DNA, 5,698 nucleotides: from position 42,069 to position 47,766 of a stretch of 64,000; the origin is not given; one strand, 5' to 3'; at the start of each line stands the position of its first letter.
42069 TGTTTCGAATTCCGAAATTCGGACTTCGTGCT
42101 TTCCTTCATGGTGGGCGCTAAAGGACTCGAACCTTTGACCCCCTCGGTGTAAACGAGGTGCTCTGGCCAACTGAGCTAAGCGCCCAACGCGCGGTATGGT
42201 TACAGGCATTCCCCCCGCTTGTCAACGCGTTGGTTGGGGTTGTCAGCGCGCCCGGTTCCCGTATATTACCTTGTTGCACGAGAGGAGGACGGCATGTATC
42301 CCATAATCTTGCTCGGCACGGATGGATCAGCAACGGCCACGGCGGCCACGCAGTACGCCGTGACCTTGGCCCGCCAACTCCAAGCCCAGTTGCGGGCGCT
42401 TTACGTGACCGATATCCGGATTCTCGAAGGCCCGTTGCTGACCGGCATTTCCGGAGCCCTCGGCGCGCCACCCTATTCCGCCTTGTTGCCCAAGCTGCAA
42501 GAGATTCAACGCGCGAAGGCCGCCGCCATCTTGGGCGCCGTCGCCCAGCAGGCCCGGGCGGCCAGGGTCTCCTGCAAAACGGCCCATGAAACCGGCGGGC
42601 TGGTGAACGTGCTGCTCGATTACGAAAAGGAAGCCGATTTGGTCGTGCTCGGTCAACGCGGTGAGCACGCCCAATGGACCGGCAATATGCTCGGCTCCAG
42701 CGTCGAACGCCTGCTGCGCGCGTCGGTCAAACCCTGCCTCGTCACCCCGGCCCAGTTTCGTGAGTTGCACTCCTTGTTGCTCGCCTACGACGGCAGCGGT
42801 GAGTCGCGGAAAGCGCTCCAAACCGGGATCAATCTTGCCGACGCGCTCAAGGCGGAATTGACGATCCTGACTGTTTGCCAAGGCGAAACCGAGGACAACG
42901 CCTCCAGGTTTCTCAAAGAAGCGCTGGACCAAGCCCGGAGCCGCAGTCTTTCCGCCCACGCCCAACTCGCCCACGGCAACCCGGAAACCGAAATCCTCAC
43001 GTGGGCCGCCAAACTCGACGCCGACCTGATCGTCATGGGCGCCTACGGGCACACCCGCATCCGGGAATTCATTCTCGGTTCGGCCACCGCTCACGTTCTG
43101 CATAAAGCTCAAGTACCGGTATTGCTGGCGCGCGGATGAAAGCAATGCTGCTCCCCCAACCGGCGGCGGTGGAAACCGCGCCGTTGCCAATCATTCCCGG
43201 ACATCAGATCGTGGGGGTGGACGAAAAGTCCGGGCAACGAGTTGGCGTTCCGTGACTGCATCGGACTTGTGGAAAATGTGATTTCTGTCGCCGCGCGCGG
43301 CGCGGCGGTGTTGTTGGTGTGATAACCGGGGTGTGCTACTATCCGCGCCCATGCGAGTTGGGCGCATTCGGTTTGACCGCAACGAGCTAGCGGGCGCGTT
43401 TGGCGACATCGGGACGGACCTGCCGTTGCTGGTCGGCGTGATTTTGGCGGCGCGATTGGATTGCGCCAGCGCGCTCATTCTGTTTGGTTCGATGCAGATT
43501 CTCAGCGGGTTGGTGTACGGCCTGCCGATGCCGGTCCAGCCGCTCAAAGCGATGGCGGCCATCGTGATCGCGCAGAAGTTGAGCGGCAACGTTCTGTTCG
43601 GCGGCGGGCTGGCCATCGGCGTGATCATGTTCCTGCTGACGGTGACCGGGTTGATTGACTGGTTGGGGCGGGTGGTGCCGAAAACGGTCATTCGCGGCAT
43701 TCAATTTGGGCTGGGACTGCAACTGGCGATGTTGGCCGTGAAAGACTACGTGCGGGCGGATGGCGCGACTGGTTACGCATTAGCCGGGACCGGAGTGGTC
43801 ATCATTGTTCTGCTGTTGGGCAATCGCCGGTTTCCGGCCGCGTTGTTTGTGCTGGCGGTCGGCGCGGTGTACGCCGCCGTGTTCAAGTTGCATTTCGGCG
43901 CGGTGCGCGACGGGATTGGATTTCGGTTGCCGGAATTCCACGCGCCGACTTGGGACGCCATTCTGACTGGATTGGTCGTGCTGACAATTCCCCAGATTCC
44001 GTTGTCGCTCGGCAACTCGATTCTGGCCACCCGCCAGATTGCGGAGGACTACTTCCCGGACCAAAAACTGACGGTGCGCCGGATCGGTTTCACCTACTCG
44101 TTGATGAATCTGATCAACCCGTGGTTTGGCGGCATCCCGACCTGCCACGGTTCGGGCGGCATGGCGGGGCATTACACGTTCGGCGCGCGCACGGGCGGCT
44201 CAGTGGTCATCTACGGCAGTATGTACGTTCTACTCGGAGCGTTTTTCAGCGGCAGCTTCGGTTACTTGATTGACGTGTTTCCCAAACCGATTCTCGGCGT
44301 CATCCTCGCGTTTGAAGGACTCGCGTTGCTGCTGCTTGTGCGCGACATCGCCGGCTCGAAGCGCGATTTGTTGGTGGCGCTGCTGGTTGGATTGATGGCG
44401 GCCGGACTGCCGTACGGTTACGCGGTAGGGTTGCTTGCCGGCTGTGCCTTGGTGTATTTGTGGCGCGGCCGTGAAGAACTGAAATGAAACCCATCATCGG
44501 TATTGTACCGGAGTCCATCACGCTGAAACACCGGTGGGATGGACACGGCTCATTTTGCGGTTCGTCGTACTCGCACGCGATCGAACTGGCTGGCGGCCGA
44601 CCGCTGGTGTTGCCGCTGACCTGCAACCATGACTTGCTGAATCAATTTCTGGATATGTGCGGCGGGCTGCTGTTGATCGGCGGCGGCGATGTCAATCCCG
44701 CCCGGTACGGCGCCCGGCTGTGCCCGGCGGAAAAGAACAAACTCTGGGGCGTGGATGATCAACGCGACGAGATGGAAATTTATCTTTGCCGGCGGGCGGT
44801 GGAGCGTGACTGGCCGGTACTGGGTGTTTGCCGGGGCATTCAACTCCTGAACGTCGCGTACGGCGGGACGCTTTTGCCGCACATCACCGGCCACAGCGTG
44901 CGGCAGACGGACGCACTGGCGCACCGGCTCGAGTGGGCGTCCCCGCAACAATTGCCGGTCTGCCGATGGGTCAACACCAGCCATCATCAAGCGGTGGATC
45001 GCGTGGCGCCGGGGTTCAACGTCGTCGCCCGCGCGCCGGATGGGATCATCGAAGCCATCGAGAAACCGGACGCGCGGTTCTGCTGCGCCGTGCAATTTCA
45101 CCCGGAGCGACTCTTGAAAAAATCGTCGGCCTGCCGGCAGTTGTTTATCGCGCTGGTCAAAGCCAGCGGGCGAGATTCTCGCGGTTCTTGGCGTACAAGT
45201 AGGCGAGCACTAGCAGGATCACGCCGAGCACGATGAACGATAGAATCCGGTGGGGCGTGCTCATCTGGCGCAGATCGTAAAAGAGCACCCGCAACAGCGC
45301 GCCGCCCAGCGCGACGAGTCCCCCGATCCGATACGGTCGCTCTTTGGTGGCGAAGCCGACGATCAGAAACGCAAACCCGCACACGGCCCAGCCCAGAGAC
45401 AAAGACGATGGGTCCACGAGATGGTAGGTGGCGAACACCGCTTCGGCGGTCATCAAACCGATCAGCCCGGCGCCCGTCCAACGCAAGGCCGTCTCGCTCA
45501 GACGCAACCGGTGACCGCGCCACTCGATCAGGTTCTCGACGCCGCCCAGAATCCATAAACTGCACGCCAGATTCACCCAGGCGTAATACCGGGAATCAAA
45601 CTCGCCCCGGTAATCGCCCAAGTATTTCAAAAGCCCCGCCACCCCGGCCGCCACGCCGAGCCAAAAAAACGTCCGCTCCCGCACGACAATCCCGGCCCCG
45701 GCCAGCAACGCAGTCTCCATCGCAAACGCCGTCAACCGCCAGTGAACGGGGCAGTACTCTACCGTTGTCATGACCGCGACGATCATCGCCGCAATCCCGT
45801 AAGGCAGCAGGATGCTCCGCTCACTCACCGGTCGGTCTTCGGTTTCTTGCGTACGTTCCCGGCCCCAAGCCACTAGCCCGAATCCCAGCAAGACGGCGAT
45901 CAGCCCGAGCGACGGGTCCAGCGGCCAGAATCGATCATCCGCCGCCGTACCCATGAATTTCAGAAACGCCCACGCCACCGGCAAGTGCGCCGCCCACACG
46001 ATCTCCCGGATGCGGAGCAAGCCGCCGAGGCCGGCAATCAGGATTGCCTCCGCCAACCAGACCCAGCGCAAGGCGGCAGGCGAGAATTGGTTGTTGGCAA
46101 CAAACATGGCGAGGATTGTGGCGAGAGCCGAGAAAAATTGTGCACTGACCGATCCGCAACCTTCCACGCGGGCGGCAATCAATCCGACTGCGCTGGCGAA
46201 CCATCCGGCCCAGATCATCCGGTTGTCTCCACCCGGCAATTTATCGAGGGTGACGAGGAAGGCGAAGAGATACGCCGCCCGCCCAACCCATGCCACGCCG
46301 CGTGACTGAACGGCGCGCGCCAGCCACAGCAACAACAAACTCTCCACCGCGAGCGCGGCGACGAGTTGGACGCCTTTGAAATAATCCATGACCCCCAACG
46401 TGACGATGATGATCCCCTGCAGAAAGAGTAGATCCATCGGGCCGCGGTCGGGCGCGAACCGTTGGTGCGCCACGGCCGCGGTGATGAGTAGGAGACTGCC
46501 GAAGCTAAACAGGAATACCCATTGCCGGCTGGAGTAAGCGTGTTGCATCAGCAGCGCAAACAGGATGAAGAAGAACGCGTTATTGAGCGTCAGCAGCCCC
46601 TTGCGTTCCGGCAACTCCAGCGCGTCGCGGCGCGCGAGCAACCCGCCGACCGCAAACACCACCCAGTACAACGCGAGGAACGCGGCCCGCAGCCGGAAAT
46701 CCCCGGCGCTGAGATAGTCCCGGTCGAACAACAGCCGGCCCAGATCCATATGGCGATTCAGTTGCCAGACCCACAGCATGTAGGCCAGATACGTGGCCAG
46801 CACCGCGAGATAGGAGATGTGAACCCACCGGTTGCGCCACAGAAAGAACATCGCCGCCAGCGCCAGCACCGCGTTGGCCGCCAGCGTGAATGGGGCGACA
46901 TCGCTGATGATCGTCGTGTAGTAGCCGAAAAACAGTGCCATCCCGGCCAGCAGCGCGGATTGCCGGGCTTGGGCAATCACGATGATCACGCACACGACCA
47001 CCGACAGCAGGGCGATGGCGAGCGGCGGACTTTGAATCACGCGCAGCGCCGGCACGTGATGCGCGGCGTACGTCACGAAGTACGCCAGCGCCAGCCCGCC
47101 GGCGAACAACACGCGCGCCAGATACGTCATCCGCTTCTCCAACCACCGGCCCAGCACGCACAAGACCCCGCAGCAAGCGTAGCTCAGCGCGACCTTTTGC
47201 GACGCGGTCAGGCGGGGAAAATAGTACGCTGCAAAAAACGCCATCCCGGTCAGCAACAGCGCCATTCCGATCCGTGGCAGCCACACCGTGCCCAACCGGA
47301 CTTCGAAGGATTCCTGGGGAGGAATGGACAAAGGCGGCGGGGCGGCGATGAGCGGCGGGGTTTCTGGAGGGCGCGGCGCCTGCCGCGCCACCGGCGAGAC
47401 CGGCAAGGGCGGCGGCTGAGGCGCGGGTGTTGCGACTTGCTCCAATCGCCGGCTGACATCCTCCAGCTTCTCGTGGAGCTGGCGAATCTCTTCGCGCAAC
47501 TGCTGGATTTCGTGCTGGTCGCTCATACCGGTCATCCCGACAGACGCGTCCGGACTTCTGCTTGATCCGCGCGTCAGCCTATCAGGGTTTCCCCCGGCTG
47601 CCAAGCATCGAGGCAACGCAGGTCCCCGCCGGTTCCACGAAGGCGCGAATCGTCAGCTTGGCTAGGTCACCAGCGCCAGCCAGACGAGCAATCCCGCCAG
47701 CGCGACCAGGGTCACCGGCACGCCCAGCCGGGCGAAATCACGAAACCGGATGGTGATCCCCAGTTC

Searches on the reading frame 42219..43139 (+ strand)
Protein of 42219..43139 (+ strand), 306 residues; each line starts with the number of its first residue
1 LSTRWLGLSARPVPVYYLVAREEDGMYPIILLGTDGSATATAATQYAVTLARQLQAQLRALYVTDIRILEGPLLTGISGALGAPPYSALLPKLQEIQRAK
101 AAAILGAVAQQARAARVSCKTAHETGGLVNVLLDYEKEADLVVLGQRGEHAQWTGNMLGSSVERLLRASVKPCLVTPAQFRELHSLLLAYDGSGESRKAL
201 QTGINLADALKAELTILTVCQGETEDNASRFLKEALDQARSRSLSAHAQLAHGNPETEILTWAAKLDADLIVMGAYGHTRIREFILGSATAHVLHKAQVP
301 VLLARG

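Call 36: search_protein_families(library=pfam, proteins=[window:42219-43139:+], max_evalue=0.00001)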
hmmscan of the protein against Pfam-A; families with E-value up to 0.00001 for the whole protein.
window:42219-43139:+ (306 aa): 1 family
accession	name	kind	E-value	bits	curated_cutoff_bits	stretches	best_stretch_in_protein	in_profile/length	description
PF00582.32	Usp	-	2.5e-43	148.5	24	2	185-305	4-141/141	Universal stress protein family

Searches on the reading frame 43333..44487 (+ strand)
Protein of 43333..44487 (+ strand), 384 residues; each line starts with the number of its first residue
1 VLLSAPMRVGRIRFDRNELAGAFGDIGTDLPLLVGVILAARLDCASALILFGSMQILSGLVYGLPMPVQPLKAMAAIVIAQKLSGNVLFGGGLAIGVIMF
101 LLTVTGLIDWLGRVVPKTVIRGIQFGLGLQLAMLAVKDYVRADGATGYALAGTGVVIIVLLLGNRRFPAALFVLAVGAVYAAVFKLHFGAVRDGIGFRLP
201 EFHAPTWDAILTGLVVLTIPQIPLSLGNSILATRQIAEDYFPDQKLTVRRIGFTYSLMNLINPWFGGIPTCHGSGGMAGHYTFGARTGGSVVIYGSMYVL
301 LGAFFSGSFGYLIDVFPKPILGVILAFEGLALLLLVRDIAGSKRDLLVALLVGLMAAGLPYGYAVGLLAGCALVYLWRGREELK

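Call 36: search_protein_families(library=pfam, proteins=[window:43333-44487:+], max_evalue=0.00001)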
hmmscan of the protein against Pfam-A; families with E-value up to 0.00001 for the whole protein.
window:43333-44487:+ (384 aa): 2 families
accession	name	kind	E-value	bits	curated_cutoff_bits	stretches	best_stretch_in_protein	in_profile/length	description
PF16983.11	MFS_MOT1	-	1.4e-54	183.6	30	2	215-332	3-111/111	Molybdate transporter of MFS superfamily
PF00860.26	Xan_ur_permease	-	1.9e-07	30.6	27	1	75-325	70-344/389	Permease family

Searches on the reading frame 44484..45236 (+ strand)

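Call 37: search_protein_families(library=pfam, proteins=[window:44484-45236:+], max_evalue=0.00001)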
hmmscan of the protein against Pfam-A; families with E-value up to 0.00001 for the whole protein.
window:44484-45236:+ (250 aa): 2 families
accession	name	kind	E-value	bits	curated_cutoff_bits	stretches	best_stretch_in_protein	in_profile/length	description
PF07722.19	Peptidase_C26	-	4.8e-52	177.3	20.5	1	3-208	1-219/219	Peptidase C26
PF00117.34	GATase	-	8.4e-16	58.6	22.8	1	91-213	53-177/190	Glutamine amidotransferase class-I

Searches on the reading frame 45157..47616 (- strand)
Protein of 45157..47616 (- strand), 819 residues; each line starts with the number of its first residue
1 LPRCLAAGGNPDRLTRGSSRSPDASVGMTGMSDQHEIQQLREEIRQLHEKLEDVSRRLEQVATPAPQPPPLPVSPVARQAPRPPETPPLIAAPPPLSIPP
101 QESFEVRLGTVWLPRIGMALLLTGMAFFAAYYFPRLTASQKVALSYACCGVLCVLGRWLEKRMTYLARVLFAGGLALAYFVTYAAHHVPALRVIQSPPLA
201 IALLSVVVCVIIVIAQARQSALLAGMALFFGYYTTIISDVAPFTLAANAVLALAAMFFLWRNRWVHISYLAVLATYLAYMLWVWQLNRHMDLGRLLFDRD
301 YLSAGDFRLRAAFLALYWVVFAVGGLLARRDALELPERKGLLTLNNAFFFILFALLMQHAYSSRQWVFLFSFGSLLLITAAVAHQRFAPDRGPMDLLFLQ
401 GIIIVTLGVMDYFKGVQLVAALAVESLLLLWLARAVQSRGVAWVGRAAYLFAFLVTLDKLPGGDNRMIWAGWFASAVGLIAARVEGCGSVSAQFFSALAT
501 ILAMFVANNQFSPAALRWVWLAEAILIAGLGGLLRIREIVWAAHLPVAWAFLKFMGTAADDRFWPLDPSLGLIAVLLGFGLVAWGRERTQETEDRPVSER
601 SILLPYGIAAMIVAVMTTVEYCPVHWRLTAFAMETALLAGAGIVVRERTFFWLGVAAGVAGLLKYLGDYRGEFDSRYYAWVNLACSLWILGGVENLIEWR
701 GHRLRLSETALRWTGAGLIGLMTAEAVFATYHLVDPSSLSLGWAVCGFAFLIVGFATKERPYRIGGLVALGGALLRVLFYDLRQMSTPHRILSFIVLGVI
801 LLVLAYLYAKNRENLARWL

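Call 5: search_protein_families(library=pfam, proteins=[window:45157-47616:-], max_evalue=0.01)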
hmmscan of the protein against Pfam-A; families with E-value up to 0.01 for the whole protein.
window:45157-47616:- (819 aa): 1 family
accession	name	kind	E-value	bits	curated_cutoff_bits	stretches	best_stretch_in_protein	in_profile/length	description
PF10101.14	DUF2339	-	2.6e-35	122.8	33.6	1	111-810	3-658/659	Predicted membrane protein (DUF2339)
